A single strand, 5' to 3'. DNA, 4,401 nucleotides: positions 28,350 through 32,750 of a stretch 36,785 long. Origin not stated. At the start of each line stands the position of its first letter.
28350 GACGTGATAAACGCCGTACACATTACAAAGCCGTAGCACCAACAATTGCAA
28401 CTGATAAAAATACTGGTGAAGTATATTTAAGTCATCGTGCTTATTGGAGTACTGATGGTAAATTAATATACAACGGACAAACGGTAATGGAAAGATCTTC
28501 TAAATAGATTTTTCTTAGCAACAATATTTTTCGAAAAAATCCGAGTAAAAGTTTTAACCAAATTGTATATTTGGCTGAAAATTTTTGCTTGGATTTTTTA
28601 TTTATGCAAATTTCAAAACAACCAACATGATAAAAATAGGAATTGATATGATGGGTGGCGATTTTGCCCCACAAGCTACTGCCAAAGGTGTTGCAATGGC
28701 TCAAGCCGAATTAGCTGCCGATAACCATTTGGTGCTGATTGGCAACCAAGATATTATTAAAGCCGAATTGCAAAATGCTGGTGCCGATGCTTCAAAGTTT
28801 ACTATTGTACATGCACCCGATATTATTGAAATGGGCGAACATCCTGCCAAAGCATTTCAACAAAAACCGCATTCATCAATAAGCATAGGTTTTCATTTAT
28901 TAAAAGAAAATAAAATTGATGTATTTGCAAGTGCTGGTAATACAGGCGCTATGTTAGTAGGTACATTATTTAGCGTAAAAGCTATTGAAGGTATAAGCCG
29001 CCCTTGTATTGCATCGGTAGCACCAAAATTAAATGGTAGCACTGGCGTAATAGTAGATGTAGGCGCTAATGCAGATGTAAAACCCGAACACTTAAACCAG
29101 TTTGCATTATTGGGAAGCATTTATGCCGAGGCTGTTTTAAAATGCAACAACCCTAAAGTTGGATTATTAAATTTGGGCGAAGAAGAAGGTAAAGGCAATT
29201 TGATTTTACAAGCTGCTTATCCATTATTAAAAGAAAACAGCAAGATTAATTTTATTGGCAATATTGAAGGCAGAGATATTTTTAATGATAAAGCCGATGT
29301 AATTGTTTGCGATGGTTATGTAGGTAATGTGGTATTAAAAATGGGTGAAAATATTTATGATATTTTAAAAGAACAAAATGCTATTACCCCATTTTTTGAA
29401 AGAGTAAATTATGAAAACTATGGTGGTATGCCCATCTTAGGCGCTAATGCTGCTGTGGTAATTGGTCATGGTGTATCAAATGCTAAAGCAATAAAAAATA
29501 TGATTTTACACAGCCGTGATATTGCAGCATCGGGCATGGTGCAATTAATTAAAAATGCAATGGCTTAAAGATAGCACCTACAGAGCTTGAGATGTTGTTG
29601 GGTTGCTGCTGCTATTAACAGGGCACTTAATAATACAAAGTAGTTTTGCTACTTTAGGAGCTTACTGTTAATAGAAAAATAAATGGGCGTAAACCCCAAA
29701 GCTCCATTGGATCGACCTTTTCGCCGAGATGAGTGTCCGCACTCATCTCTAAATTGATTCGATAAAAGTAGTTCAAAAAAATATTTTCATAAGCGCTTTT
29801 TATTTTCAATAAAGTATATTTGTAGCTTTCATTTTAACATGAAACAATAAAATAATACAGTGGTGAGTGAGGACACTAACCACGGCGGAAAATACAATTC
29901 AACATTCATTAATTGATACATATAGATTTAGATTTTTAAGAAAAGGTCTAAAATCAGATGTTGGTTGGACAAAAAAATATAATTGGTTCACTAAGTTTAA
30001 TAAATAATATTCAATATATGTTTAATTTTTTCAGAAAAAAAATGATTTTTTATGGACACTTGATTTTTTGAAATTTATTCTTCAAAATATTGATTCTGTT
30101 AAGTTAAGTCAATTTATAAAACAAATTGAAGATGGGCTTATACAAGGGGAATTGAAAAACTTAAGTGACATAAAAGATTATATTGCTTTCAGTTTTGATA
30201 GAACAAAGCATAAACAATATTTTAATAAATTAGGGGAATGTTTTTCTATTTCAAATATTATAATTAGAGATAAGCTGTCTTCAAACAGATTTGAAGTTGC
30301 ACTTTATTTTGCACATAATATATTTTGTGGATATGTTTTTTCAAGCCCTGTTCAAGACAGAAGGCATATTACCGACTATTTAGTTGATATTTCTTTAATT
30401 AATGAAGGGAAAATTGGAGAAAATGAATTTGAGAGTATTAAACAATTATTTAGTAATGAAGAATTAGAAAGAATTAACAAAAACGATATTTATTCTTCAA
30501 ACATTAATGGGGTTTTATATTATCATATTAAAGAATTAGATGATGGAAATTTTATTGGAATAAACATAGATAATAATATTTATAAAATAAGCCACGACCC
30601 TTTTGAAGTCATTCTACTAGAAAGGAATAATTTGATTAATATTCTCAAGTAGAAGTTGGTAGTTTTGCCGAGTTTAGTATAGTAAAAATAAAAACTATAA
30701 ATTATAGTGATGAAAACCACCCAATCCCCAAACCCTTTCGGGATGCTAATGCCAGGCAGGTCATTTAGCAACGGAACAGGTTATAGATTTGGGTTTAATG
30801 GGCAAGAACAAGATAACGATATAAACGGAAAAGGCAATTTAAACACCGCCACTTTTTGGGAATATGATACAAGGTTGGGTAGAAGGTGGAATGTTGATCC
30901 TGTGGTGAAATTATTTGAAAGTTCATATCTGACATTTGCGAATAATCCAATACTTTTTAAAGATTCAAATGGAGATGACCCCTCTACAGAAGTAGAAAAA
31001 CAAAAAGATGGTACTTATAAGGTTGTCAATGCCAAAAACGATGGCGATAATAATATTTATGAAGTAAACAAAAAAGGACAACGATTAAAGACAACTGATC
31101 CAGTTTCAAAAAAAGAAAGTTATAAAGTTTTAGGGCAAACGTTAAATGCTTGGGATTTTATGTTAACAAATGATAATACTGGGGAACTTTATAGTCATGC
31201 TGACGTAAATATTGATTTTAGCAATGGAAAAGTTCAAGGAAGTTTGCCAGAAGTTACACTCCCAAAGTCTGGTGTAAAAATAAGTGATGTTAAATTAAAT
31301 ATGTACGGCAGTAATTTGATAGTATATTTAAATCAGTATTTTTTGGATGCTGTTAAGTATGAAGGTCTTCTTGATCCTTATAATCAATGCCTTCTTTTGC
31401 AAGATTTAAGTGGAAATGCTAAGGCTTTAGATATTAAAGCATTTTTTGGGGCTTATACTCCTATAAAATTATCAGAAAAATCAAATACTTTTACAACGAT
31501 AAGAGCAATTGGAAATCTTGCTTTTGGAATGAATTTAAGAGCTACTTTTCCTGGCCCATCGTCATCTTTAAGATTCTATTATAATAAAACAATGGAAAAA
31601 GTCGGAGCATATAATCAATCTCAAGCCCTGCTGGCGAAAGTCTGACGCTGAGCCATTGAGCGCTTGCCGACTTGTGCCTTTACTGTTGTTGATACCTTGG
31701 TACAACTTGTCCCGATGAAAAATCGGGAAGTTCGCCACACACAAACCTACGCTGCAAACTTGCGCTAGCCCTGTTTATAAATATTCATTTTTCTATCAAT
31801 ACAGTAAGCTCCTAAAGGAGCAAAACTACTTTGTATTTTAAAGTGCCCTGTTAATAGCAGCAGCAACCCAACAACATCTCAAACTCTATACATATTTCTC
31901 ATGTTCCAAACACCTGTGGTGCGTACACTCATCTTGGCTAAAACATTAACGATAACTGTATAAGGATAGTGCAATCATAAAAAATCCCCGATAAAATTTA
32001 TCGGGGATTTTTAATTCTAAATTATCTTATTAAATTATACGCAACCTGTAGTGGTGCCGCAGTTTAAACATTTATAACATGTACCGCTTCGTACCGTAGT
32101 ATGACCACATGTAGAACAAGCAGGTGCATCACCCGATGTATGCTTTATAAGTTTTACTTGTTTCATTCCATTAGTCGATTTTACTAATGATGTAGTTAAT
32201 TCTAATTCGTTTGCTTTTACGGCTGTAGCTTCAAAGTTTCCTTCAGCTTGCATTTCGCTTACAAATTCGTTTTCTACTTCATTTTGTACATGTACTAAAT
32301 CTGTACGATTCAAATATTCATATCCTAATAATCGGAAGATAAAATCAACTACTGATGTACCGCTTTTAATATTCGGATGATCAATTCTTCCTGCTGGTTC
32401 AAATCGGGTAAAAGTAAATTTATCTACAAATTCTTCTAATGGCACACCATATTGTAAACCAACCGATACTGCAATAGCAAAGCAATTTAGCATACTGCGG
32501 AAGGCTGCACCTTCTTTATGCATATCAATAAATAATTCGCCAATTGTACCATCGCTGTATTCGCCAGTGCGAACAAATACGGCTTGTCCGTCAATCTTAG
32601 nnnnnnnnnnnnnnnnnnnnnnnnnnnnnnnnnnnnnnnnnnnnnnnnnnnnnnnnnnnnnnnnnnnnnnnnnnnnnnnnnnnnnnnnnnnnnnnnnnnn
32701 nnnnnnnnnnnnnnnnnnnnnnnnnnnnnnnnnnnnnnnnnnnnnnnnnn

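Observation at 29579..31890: Paired ~90-bp inverted repeats bracket a 2.1-kb recombinase-less cassette between plsX and nrdJ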

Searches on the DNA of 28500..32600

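Call 6: search_rna_families(source=window, start=28500, end=32600, threshold=evalue, max_evalue=1, show_alignments=3)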
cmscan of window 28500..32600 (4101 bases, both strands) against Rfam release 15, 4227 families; matches with E-value up to 1: 7.
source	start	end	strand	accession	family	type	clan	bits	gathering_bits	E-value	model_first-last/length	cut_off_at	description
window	31977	32057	-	RF00514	His_leader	Cis-reg; leader;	-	30.7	49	0.033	1-126/126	no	Histidine operon leader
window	31979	32084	-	RF02728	HrrF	Gene; sRNA;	-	27.1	77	0.086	1-116/116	no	Haemophilus regulatory RNA responsive to iron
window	31929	32015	+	RF00514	His_leader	Cis-reg; leader;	-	26.2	49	0.27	1-126/126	no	Histidine operon leader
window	31970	32081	-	RF00121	MicC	Gene; sRNA;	-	26.2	90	0.78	1-123/123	no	MicC RNA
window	31977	32038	-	RF00042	CopA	Gene; antisense;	-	24.6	60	0.31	1-92/92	no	CopA-like RNA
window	31977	32027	-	RF02399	NsiR1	Gene; sRNA;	-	21.4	39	0.57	1-60/60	no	Nitrogen stress-induced RNA 1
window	31977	32063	-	RF02837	anti-hemB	Gene; sRNA;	-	19.9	49.5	0.23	1-81/81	no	Burkholderia RNA 7 (anti-hemB)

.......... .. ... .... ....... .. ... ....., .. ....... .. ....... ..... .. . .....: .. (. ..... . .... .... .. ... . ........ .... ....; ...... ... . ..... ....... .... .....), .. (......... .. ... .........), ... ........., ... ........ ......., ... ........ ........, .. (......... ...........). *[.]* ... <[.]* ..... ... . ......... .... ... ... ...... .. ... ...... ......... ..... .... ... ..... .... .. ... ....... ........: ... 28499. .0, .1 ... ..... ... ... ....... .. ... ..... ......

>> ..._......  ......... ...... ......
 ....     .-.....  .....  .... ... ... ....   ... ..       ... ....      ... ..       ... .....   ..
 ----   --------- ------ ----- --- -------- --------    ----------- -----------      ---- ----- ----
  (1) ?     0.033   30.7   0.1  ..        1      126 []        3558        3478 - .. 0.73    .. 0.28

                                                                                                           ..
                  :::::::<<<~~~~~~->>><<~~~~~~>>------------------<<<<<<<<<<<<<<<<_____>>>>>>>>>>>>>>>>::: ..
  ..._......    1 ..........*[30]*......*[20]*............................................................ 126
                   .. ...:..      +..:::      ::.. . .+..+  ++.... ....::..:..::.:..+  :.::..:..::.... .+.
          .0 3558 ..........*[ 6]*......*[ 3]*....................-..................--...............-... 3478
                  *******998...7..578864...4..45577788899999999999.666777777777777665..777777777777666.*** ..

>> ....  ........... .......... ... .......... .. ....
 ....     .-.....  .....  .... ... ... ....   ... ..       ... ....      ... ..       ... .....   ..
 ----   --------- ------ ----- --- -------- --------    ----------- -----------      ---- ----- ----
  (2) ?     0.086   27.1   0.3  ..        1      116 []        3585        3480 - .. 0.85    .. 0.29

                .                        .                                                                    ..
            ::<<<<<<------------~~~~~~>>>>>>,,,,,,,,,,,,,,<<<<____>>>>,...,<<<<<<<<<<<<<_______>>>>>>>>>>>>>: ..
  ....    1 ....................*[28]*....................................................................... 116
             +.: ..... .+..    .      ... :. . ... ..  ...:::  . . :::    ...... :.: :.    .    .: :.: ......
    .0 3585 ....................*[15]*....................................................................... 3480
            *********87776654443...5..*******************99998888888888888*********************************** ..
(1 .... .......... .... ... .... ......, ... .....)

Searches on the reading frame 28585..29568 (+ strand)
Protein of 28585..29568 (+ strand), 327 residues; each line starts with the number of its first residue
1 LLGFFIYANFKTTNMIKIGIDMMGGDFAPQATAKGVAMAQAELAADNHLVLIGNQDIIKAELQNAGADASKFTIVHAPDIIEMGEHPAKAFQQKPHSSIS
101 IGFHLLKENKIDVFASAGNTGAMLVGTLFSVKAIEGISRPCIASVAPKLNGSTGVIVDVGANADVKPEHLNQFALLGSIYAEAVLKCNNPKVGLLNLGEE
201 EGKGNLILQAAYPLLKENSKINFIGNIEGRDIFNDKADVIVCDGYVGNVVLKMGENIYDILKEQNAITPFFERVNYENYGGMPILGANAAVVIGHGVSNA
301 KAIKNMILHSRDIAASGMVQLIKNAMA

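Call 7: search_protein_families(library=pfam, proteins=[window:28585-29568:+], max_evalue=0.01)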
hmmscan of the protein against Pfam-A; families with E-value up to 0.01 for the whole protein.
window:28585-29568:+ (327 aa): 1 family
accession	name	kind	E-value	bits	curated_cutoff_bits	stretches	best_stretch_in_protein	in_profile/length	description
PF02504.20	FA_synthesis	-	1.2e-89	301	29.1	1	16-319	1-322/324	Fatty acid synthesis protein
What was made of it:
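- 28585..29568 (+): plsX. Homology to relatives L003, L004 and L005 ends at its stop codon. Pfam FA_synthesis E=1.2e-89 (call 7).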

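Call 10: find_encoding_contigs(protein=window:28585-29568:+, flank=10000, max_places=10)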
Protein window:28585-29568:+ (327 aa): no gene with exactly this product is on record in the collection.

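Call 17: find_related_loci(query=window:28585-29568:+, collection=genome_contigs, flank=8000)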
Query window:28585-29568:+ (327 aa) in genome_contigs; peptide patterns used: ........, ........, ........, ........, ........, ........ (x = any residue, [..] = any of these).
599 stretches matched a pattern (row limit reached: there are more); 531 encode a relative of the query (tblastn E <= 1e-3); the best 80 are kept; 80 distinct loci.
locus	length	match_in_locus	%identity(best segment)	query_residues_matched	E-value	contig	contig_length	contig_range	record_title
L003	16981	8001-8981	98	1-327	0e+0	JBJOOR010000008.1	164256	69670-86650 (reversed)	MAG: Bacteroidota bacterium isolate watershed3_2019_sw_WHONDRS-S19S_0084_A_bin.11 scaffold_0000008, whole genome shotgun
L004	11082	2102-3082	96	1-327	0e+0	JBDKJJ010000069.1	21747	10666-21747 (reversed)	MAG: Bacteroidota bacterium isolate guil_2019_sw_WHONDRS-S19S_0049_B_bin.15 scaffold_149510, whole genome shotgun sequen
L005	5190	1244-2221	90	2-327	0e+0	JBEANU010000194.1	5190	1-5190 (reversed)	MAG: Bacteroidota bacterium isolate marshallgulch_2019_sw_WHONDRS-S19S_0035_B_bin.5 scaffold_1260461, whole genome shotg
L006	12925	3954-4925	81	2-326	1e-171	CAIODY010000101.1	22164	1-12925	uncultured bacterium isolate Umea3p1_bin-1165 genome assembly, contig: bin-1165:101/134, whole genome shotgun sequence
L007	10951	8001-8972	81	2-326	3e-167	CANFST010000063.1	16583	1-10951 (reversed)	MAG: Chitinophagales bacterium isolate Jr-16oct17-254 genome assembly, contig: Jr-16oct17-C6537, whole genome shotgun se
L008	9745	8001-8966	79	5-326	7e-167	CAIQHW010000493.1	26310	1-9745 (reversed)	uncultured bacterium isolate Umea1_bin-3847 genome assembly, contig: bin-3847:493/633, whole genome shotgun sequence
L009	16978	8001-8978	68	1-326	4e-152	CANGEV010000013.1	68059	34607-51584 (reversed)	MAG: Chitinophagales bacterium isolate Jr-28aug17-44 genome assembly, contig: Jr-28aug17-C428, whole genome shotgun sequ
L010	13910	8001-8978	67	1-326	3e-150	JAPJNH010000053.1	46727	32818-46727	MAG: Chitinophagales bacterium isolate MAG22 k99_658230, whole genome shotgun sequence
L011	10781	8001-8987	65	2-326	7e-145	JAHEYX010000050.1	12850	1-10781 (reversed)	MAG: Chitinophagales bacterium isolate nzgw138 NODE_3215_length_12851_cov_2.688138, whole genome shotgun sequence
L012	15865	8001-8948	60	8-323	2e-125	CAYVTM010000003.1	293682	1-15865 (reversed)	MAG TPA_asm: uncultured Sphingobacteriaceae bacterium isolate SRP344714_co1_289 genome assembly, contig: NODE_61_length_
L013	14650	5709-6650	56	13-326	3e-120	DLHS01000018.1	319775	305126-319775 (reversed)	MAG TPA_asm: Bacteroidetes bacterium UBA7662 UBA7662_contig_136, whole genome shotgun sequence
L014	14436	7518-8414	60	9-307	5e-119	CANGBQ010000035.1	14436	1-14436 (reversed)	MAG: Chitinophagaceae bacterium isolate Jr-28aug17-83 genome assembly, contig: Jr-28aug17-C5404, whole genome shotgun se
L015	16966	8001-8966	56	7-327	1e-118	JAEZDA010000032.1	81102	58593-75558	MAG: Bacteroidetes bacterium isolate OH_CBrB_271 k127_3615811, whole genome shotgun sequence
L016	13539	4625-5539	59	4-308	6e-119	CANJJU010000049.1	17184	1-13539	MAG: Chitinophagaceae bacterium isolate RH-23may17-1293 genome assembly, contig: RH-23may17-C24843, whole genome shotgun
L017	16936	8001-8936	57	16-327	2e-118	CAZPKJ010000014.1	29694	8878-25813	MAG TPA_asm: uncultured Flavobacteriaceae bacterium isolate SRP287453_co1_109 genome assembly, contig: NODE_2607_length_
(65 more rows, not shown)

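Call 54: find_encoding_contigs(protein=window:28585-29565:+, flank=10000, max_places=10)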
Protein seq(327 aa) (327 aa): no gene with exactly this product is on record in the collection.
